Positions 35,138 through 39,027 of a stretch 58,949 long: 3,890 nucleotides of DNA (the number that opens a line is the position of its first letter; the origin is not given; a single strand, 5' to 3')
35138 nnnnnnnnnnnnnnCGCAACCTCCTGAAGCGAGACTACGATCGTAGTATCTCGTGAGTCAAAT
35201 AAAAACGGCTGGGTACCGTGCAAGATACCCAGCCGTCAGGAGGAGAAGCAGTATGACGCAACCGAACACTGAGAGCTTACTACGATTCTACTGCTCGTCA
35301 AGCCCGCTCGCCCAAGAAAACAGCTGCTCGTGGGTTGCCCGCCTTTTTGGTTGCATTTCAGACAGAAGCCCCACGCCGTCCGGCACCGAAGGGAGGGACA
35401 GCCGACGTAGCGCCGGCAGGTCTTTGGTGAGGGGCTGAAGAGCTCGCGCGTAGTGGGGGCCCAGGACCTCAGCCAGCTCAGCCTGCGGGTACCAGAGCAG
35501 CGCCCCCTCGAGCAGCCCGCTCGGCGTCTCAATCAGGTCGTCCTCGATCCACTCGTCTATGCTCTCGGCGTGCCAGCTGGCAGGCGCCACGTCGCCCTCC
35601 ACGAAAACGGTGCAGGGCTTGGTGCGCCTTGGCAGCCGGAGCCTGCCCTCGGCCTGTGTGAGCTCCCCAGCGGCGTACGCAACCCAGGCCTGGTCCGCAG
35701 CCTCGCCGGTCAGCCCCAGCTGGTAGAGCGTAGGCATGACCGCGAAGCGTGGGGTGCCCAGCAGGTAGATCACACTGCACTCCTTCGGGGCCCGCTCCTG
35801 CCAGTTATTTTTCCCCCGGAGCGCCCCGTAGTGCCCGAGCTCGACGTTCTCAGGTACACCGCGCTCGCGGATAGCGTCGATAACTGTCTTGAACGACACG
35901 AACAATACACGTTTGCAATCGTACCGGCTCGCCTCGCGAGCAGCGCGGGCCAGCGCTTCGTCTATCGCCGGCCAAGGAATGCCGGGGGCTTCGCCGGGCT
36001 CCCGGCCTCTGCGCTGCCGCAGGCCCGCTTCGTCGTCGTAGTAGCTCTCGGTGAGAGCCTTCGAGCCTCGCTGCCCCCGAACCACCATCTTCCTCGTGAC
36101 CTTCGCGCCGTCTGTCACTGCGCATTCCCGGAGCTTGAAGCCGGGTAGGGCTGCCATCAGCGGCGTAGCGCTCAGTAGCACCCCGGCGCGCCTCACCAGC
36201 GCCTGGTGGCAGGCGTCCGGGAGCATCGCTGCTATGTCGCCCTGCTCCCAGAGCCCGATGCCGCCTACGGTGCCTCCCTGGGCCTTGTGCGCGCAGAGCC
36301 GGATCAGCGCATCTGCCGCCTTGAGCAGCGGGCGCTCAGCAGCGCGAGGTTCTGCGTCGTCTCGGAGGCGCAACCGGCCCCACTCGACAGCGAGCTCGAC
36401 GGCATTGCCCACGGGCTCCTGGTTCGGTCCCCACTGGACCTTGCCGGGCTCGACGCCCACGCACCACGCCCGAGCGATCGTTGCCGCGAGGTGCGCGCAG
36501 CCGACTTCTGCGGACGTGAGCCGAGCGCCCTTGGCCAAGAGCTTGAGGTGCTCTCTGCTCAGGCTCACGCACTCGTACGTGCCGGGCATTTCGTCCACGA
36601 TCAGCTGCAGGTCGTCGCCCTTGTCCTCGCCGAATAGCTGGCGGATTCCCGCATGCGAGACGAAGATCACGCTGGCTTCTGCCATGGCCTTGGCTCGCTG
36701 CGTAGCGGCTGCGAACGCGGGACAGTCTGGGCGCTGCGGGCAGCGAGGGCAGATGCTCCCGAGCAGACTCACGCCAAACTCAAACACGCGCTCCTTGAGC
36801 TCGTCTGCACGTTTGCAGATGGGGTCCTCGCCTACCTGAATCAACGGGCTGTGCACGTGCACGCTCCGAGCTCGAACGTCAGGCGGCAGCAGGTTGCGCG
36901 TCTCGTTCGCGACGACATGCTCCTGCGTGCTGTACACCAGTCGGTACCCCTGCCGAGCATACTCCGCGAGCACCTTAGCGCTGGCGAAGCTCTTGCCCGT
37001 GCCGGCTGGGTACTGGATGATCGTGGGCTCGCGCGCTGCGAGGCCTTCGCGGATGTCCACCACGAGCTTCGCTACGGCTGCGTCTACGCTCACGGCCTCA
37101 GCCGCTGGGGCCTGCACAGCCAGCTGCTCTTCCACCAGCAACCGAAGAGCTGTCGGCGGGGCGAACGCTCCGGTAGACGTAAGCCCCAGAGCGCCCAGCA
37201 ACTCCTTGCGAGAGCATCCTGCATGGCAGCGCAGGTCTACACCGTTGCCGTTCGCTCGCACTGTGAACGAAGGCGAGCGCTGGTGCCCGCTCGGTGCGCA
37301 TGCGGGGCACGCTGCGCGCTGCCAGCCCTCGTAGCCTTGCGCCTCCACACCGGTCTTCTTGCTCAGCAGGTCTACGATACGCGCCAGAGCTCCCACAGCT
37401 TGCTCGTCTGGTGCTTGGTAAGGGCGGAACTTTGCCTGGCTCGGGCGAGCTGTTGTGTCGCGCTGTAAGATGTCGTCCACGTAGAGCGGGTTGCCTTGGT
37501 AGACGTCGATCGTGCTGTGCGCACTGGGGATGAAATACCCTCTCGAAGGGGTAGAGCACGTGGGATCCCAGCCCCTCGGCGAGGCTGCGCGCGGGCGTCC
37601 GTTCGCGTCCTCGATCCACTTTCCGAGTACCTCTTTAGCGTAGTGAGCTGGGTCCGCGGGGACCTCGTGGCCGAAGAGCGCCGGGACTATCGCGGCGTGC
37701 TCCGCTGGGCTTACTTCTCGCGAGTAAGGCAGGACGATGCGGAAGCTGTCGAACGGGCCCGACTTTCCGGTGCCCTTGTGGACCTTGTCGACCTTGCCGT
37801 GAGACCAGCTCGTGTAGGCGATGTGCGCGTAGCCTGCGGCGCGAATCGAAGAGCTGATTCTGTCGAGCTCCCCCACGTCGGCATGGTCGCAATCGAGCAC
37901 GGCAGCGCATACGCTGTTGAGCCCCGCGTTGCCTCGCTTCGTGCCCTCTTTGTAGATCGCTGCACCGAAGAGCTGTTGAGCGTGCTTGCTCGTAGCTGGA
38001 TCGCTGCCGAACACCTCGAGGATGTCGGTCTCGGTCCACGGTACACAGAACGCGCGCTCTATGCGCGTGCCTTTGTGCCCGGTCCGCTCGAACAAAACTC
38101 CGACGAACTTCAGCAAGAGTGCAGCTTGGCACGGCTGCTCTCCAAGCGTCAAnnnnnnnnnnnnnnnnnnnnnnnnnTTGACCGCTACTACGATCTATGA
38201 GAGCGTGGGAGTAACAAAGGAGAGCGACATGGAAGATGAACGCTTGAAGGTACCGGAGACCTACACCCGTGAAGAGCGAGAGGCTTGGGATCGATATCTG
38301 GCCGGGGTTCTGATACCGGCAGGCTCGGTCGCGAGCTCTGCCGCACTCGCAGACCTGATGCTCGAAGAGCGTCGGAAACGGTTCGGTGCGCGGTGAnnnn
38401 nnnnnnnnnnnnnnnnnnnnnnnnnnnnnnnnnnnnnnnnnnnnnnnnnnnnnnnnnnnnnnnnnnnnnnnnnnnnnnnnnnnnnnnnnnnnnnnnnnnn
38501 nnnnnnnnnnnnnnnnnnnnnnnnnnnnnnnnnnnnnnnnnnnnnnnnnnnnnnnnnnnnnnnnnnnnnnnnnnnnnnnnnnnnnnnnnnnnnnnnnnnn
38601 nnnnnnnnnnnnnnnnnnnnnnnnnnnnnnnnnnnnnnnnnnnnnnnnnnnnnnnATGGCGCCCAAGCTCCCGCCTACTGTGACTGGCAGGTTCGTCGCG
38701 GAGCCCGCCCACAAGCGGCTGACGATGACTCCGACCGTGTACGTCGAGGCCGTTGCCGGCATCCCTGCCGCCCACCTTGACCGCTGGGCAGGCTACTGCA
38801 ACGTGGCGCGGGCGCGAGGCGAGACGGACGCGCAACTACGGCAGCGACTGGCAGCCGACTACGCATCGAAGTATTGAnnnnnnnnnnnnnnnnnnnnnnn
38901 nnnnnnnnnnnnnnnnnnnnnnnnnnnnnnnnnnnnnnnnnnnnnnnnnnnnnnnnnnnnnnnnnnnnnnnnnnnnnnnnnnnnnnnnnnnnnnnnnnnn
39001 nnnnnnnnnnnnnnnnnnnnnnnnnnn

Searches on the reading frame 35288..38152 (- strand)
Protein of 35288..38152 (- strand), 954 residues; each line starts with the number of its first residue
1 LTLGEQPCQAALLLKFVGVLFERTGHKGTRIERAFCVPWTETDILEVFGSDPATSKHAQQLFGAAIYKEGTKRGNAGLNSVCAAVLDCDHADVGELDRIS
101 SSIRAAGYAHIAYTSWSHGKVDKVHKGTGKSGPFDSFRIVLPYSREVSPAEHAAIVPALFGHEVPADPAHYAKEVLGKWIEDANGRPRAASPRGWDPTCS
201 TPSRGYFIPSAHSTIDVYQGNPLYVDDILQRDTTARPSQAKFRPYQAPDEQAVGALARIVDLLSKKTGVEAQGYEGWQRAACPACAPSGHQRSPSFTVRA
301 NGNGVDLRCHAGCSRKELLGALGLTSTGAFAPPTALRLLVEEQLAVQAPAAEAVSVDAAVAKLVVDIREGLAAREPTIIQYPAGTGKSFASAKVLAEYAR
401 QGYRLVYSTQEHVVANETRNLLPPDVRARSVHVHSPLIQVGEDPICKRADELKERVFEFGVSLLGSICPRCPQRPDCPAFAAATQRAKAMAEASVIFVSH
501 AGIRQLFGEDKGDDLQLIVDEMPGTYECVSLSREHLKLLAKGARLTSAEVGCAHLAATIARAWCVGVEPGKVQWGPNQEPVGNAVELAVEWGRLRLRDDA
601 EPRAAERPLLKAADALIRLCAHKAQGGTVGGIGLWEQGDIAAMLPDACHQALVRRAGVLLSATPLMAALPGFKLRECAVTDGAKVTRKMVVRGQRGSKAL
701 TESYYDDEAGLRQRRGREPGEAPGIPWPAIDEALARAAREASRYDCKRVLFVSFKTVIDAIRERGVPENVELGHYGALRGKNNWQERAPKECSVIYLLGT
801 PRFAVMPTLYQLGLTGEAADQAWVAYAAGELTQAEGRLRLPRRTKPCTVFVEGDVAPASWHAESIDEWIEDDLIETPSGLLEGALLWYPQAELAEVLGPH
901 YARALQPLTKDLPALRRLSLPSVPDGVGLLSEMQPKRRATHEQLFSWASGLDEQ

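Call 11: search_protein_families(library=pfam, proteins=[window:35288-38152:-], max_evalue=0.01)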
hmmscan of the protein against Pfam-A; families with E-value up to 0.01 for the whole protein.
window:35288-38152:- (954 aa): 0 families

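Call 12: search_protein_families(library=phrogs, proteins=[window:35288-38152:-], max_evalue=0.01)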
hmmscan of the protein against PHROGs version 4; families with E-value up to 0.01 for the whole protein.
window:35288-38152:- (954 aa): 1 family
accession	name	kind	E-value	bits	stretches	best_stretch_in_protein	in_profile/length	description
phrog_3228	-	DNA, RNA and nucleotide metabolism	7.8e-05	22.2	1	55-152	59-146/766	replicative helicase-primase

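Call 51: search_protein_families(library=ncbifam, proteins=[window:35288-38152:-], max_evalue=1)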
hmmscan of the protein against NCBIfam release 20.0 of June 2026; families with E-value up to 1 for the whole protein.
window:35288-38152:- (954 aa): 0 families

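Call 66: search_dna_similar(query=window:35288-38152:-, collection=phages, mode=protein, max_rows=15)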
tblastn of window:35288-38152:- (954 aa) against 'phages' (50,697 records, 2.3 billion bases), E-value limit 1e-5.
No match.

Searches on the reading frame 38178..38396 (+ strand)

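Call 91: search_protein_families(library=pfam, proteins=[window:38178-38396:+], max_evalue=1)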
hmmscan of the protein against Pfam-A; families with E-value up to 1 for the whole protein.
window:38178-38396:+ (72 aa): 1 family
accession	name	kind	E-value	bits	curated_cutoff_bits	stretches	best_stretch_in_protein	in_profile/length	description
PF14449.11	PT-TG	-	0.07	13.6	23.5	1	30-52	32-54/68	Pre-toxin TG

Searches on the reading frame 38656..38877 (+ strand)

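Call 91: search_protein_families(library=pfam, proteins=[window:38656-38877:+], max_evalue=1)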
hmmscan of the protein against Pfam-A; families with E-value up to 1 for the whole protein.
window:38656-38877:+ (73 aa): 2 families
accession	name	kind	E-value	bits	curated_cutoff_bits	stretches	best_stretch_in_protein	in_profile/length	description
PF23178.1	ADAMTS_C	-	0.025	14.8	27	1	40-53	10-23/52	ADAMTS C-terminal helical domain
PF01110.22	CNTF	-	0.15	11.9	22.7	1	25-54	45-74/194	Ciliary neurotrophic factor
